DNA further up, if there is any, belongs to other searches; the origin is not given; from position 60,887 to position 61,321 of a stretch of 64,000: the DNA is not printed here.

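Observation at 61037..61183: Decayed HNH homing endonuclease relic between two paralogous fiber genes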

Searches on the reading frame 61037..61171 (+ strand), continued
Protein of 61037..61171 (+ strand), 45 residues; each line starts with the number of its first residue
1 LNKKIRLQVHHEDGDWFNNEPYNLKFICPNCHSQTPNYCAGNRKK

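Call 67: find_related_loci(query=A2, collection=viral_contigs, flank=3500)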
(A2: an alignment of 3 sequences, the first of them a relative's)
Query A2 (205 aa) in viral_contigs; peptide patterns used: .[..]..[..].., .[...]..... (x = any residue, [..] = any of these).
600 stretches matched a pattern (row limit reached: there are more); 444 encode a relative of the query (tblastn E <= 1e-3); the best 80 are kept; 80 distinct loci.
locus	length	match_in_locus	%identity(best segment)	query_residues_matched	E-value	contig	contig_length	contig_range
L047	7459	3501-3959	44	55-203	5e-38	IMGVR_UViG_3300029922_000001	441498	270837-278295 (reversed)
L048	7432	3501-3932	44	58-198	2e-34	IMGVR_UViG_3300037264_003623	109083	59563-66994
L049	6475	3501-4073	37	15-199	1e-33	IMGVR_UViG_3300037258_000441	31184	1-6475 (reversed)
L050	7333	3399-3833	44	53-194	5e-33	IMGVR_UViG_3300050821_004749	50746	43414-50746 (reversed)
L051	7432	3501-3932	45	55-196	1e-32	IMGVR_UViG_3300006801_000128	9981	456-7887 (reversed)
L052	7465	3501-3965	39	49-203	4e-32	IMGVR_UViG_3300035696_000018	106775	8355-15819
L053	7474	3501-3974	39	55-205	5e-32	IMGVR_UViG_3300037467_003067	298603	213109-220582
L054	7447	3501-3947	44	52-196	7e-32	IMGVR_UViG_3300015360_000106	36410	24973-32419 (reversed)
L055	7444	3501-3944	42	55-201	8e-31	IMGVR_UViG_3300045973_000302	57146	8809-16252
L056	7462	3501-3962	42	55-204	1e-30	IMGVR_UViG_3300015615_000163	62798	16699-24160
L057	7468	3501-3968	40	47-198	1e-30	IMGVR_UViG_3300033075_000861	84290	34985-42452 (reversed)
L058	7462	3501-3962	42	55-204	1e-30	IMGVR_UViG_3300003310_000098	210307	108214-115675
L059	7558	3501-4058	36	23-204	3e-30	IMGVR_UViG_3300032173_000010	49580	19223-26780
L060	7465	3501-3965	39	51-203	3e-30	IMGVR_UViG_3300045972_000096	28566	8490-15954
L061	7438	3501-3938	42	55-194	3e-30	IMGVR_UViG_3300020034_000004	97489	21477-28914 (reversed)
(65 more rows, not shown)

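Call 73: search_protein_families(library=phrogs, proteins=[P0126, P0139, P0194], max_evalue=0.00001)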
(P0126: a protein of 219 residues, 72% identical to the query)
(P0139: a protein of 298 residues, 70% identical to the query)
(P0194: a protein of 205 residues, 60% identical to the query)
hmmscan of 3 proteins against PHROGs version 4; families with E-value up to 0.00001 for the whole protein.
P0126 (219 aa): 4 families
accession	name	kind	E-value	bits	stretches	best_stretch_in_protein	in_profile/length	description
phrog_10822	-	DNA, RNA and nucleotide metabolism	6.6e-48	164.5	1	51-204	4-158/245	HNH endonuclease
phrog_14736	-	DNA, RNA and nucleotide metabolism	6.5e-15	56.3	1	134-205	21-90/202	HNH endonuclease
phrog_8048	-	DNA, RNA and nucleotide metabolism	1e-06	29.2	1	113-195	143-229/273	HNH endonuclease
phrog_1271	-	DNA, RNA and nucleotide metabolism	9.2e-06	26.3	0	135-197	257-319/361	HNH endonuclease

P0139 (298 aa): 2 families
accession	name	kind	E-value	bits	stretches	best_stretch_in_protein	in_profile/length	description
phrog_10822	-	DNA, RNA and nucleotide metabolism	8.2e-60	203.5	3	137-297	6-161/245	HNH endonuclease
phrog_14736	-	DNA, RNA and nucleotide metabolism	1.9e-12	48.3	1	230-294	28-89/202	HNH endonuclease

P0194 (205 aa): 2 families
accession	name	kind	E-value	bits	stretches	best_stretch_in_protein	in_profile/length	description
phrog_10822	-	DNA, RNA and nucleotide metabolism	2.1e-46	159.6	1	54-202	6-154/245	HNH endonuclease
phrog_14736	-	DNA, RNA and nucleotide metabolism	1.5e-11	45.4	1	150-201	34-84/202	HNH endonuclease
